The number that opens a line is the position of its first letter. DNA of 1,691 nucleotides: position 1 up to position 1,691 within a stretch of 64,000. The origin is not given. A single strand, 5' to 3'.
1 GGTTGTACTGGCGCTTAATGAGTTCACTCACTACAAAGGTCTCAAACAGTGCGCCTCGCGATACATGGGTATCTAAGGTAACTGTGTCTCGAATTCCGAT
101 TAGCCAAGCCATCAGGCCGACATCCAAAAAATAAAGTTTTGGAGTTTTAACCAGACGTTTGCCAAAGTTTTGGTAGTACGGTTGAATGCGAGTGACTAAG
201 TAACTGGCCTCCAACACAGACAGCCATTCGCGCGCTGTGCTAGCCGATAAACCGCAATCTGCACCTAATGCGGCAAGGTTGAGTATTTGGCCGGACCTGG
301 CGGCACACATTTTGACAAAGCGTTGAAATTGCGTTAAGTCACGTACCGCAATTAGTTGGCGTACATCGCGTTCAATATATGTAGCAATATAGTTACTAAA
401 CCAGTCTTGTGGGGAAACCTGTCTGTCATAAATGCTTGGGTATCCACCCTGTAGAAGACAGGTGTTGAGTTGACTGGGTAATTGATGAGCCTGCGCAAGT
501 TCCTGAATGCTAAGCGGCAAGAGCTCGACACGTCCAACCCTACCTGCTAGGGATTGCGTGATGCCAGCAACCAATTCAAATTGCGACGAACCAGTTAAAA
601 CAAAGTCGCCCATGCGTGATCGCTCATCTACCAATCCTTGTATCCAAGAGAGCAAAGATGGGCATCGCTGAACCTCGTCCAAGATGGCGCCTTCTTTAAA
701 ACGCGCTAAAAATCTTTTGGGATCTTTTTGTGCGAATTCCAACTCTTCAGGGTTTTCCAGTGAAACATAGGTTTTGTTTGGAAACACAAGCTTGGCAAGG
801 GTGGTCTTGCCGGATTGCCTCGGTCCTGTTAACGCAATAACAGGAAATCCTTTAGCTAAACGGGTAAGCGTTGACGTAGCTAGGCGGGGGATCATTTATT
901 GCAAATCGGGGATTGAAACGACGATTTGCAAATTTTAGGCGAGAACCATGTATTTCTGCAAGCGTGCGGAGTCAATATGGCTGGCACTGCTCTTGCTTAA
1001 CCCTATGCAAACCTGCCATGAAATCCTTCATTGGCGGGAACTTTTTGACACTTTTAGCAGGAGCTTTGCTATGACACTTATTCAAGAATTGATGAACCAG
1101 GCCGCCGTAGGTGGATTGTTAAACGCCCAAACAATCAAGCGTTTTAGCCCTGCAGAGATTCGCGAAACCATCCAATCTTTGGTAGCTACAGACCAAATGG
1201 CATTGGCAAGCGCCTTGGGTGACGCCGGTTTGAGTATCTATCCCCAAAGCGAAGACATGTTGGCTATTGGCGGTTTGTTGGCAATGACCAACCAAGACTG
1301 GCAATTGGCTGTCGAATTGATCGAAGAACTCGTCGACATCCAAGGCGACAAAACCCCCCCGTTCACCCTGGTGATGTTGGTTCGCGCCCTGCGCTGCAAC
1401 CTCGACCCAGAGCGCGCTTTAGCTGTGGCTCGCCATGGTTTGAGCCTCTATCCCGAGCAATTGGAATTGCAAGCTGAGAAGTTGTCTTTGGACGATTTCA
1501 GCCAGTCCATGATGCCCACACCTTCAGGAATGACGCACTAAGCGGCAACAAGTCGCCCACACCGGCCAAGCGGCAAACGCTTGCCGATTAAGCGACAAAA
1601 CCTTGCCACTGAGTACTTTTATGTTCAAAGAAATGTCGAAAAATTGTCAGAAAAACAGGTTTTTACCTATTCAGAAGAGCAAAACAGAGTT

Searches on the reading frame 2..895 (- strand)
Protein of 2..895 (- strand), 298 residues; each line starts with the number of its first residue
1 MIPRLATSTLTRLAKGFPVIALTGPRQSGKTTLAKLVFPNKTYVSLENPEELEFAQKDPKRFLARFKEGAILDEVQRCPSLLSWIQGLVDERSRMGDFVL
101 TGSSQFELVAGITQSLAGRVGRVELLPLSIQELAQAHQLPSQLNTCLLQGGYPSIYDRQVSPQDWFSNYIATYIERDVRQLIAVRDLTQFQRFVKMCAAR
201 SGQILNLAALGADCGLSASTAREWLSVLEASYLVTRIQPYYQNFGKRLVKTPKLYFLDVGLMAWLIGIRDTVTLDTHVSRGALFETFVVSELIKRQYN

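Call 3: search_protein_families(library=pfam, proteins=[window:2-895:-])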
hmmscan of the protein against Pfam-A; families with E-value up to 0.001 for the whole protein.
window:2-895:- (298 aa): 2 families
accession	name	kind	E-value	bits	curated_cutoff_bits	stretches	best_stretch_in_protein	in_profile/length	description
PF13635.12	DUF4143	-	1.1e-38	133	28.1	1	175-298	1-124/160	Domain of unknown function (DUF4143)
PF13173.12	AAA_14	-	2.6e-28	99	27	1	18-133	3-128/129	AAA domain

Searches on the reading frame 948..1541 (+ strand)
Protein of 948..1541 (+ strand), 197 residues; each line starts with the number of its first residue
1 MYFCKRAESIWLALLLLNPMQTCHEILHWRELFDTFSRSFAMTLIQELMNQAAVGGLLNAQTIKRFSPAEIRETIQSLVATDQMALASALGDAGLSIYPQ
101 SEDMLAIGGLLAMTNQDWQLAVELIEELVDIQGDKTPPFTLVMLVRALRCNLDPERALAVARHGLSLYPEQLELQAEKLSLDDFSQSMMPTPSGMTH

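Call 3: search_protein_families(library=pfam, proteins=[window:948-1541:+])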
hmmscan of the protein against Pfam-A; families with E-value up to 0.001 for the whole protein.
window:948-1541:+ (197 aa): 1 family
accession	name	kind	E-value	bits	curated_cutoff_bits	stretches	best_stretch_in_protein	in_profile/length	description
PF13428.12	TPR_14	-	0.00022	22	23.5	0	141-177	4-40/44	Tetratricopeptide repeat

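Call 30: search_protein_families(library=pfam, max_evalue=0.01, proteins=[window:948-1541:+])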
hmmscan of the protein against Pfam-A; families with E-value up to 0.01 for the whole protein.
window:948-1541:+ (197 aa): 1 family
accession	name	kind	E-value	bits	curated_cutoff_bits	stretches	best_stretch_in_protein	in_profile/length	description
PF13428.12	TPR_14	-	0.00022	22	23.5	0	141-177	4-40/44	Tetratricopeptide repeat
